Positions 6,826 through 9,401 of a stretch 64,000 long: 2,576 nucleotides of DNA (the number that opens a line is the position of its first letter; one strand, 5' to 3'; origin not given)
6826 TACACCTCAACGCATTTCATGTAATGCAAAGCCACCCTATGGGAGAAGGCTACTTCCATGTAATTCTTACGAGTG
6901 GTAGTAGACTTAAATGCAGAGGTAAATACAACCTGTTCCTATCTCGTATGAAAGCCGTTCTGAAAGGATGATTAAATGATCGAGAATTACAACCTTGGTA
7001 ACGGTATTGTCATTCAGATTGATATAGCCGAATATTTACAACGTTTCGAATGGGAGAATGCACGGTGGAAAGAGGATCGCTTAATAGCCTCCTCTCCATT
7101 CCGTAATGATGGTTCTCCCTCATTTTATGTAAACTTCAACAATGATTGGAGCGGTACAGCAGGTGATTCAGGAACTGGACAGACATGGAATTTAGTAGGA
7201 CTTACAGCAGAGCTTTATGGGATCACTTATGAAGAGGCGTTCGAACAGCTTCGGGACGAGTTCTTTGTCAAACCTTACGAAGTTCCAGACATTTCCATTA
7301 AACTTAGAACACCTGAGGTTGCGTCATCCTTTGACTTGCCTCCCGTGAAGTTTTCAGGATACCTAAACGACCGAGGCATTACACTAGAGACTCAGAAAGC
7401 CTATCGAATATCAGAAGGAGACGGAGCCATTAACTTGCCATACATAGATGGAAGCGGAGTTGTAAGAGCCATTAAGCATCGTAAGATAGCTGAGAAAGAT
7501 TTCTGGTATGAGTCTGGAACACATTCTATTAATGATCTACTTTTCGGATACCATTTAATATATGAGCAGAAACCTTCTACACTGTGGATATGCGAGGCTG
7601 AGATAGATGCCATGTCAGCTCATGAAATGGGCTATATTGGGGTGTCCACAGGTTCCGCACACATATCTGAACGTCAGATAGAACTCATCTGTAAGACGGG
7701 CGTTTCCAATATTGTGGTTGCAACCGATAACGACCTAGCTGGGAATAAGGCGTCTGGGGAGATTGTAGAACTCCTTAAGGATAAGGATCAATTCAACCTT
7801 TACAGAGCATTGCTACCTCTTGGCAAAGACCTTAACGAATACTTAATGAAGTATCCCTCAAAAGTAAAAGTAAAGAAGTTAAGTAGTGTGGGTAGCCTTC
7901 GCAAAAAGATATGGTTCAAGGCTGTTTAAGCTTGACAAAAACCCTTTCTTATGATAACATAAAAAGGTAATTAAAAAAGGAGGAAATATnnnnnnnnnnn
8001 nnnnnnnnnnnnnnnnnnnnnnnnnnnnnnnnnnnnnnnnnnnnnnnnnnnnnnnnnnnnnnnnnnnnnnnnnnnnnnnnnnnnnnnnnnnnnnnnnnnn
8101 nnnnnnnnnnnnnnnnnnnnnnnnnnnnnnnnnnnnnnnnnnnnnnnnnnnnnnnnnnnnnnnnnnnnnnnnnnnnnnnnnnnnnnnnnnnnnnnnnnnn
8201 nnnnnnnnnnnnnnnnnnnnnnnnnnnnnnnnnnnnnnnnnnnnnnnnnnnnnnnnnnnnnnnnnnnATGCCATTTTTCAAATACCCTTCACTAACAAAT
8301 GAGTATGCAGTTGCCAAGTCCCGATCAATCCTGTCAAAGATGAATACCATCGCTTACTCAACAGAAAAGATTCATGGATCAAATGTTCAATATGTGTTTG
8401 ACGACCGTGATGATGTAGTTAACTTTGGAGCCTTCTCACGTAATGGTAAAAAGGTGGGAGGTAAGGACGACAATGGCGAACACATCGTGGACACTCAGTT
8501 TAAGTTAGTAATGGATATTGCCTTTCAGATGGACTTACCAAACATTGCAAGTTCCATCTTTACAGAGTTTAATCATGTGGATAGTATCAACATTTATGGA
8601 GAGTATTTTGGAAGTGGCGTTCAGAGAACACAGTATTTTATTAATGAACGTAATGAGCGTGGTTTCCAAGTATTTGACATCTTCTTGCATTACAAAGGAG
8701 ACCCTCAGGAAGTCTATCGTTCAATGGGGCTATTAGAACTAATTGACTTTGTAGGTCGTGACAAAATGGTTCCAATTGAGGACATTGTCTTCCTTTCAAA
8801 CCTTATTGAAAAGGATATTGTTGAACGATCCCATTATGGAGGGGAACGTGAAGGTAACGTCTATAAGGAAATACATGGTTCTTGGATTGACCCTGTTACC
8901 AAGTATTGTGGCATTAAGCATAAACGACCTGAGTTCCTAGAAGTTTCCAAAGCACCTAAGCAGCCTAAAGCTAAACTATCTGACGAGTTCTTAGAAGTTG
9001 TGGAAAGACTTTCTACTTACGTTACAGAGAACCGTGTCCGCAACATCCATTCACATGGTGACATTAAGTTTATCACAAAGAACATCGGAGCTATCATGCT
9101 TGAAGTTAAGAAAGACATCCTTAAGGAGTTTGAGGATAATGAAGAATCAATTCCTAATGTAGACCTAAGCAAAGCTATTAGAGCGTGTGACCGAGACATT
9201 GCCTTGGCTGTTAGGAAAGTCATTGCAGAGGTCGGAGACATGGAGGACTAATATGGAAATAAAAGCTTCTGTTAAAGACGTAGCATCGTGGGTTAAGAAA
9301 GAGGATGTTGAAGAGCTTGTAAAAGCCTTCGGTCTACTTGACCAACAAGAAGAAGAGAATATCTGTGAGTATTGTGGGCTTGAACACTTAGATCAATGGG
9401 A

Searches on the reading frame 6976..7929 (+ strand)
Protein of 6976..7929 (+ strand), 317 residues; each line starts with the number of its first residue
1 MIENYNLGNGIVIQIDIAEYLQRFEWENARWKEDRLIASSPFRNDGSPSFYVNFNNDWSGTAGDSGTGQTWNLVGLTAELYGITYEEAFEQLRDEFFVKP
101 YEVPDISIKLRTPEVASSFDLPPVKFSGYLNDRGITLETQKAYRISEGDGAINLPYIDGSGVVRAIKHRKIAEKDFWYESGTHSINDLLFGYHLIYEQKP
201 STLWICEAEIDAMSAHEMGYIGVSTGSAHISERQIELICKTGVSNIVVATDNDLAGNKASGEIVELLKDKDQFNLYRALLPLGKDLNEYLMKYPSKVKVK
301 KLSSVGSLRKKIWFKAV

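Call 23: search_protein_families(library=pfam, proteins=[window:6976-7929:+], max_evalue=0.001)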
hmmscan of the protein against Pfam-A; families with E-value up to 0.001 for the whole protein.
window:6976-7929:+ (317 aa): 4 families
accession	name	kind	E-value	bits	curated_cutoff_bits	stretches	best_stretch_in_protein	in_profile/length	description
PF13155.12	Toprim_2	-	2.2e-18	66.8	22.1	1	204-290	1-88/88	Toprim-like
PF13662.12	Toprim_4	-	9.6e-06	26.2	25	1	202-277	2-83/85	Toprim domain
PF13362.12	Toprim_3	-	1.7e-05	25.6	27.2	1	203-292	2-91/95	Toprim domain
PF01751.28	Toprim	-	2.3e-05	24.9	23.1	1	202-270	1-83/96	Toprim domain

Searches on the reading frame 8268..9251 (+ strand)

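Call 23: search_protein_families(library=pfam, proteins=[window:8268-9251:+], max_evalue=0.001)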
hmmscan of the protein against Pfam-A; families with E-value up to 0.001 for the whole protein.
window:8268-9251:+ (327 aa): 2 families
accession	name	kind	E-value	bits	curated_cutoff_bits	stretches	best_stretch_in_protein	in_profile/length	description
PF18043.6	T4_Rnl2_C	-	4.9e-13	49.6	27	1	237-294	3-59/82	T4 RNA ligase 2 C-terminal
PF09414.15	RNA_ligase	-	6.3e-12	46.4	27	1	32-212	6-169/171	RNA ligase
